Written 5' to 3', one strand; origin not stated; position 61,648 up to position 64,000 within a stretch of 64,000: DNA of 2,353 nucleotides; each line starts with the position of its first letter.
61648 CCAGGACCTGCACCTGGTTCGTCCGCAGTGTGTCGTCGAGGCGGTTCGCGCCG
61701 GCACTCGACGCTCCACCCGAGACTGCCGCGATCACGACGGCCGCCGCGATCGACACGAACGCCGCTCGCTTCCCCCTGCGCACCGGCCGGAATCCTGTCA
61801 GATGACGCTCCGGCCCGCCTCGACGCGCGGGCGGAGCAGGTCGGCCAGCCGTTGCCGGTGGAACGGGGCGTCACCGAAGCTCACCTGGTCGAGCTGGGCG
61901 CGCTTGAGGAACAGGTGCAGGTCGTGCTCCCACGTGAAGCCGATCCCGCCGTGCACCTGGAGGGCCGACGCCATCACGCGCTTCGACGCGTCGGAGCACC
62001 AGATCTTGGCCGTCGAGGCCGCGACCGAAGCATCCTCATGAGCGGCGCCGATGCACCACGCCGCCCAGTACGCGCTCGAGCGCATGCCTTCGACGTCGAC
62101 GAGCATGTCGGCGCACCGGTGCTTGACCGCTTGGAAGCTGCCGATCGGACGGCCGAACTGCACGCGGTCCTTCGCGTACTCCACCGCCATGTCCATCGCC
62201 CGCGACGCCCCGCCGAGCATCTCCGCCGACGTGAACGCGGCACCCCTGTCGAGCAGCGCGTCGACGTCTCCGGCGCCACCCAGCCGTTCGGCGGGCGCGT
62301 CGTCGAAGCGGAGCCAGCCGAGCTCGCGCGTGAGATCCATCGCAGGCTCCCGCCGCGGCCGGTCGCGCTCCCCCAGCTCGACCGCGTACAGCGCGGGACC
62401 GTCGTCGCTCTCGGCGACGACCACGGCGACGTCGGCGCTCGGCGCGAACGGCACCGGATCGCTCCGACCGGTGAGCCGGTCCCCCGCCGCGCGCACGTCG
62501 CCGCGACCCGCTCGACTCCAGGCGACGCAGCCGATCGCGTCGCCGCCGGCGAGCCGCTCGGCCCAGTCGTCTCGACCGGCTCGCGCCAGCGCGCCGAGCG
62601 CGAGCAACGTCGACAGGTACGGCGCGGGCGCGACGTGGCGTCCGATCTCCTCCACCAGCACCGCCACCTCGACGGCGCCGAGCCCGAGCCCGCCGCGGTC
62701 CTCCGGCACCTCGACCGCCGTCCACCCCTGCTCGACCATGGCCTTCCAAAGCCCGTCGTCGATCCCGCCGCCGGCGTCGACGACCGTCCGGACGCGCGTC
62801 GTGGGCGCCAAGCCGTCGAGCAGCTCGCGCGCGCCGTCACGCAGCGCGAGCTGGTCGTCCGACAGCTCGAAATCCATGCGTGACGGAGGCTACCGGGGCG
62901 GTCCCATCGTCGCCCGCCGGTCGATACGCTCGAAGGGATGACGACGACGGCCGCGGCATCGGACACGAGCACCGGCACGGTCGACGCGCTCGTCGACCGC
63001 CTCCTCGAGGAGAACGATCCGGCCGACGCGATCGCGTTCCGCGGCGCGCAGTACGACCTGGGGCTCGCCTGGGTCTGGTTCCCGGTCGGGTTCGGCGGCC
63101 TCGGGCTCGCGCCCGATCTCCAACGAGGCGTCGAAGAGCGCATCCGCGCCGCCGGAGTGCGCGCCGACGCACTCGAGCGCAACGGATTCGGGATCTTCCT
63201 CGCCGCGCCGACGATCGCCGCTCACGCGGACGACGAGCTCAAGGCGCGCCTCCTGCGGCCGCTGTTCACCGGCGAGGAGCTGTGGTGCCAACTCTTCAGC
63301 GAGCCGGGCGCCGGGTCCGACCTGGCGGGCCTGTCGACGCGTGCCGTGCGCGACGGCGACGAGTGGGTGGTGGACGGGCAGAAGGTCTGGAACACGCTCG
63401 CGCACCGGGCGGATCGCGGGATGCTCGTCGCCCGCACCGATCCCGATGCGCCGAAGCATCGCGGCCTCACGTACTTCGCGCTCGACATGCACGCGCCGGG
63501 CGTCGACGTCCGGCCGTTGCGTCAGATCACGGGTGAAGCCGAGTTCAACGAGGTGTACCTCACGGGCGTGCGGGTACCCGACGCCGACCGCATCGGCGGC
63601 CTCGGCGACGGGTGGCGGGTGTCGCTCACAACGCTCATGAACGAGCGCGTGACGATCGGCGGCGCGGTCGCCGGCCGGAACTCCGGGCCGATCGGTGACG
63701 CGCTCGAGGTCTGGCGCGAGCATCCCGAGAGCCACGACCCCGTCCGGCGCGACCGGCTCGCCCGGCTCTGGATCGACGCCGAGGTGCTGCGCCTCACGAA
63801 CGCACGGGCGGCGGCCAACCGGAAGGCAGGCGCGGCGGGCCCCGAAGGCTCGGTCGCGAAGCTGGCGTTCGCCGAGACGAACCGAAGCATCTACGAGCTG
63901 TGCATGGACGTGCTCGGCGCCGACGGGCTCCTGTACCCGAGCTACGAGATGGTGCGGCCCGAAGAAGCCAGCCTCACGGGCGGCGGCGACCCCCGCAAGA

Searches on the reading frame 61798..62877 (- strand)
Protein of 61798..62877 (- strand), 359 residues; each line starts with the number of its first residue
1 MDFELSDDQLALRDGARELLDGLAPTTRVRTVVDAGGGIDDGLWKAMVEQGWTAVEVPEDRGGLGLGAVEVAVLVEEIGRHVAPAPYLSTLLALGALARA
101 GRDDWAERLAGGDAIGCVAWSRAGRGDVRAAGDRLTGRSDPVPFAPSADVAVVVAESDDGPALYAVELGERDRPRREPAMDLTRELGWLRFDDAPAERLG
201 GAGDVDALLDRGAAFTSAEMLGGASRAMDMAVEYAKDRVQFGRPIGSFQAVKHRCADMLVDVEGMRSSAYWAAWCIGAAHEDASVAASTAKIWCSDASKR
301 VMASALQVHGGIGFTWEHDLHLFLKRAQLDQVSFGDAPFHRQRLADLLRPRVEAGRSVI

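Call 14: search_protein_families(library=pfam, proteins=[window:61798-62877:-], max_evalue=0.01)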
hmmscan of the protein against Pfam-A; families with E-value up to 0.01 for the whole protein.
window:61798-62877:- (359 aa): 4 families
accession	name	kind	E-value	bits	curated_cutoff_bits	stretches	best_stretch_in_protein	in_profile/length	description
PF00441.29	Acyl-CoA_dh_1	-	1.4e-30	106.9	22.4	1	206-345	8-146/150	Acyl-CoA dehydrogenase, C-terminal domain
PF02771.21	Acyl-CoA_dh_N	-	3.8e-13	50.3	22.9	1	6-108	1-104/113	Acyl-CoA dehydrogenase, N-terminal domain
PF08028.16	Acyl-CoA_dh_2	-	1.1e-08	35.9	22.7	1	216-318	3-114/134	Acyl-CoA dehydrogenase, C-terminal domain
PF21343.2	ACAD9-ACADV_C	-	0.00064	20.5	27.8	1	238-306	25-93/120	ACAD9/ACADV, C-terminal domain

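Call 73: find_encoding_contigs(protein=window:61798-62877:-, flank=10000, max_places=3)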
Protein window:61798-62877:- (359 aa): no gene with exactly this product is on record in the collection.

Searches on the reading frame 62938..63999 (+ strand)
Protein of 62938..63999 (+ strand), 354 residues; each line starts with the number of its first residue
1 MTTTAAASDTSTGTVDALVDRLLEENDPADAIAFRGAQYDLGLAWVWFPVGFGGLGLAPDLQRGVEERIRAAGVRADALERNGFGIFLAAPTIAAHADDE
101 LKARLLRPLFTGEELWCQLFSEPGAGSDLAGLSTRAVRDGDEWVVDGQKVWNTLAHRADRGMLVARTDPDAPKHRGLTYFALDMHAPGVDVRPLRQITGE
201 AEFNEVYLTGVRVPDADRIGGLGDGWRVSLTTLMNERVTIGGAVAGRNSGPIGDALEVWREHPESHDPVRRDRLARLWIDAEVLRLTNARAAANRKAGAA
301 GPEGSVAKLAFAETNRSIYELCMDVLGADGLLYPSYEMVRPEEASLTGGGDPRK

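Call 14: search_protein_families(library=pfam, proteins=[window:62938-63999:+], max_evalue=0.01)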
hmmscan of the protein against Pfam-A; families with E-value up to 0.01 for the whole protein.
window:62938-63999:+ (354 aa): 2 families
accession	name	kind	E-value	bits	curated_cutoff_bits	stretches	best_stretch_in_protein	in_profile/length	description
PF02770.24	Acyl-CoA_dh_M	-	2.5e-18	66.4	33.3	1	117-207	1-93/97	Acyl-CoA dehydrogenase, middle domain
PF00441.29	Acyl-CoA_dh_1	-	1.8e-17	64.3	22.4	1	223-337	1-120/150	Acyl-CoA dehydrogenase, C-terminal domain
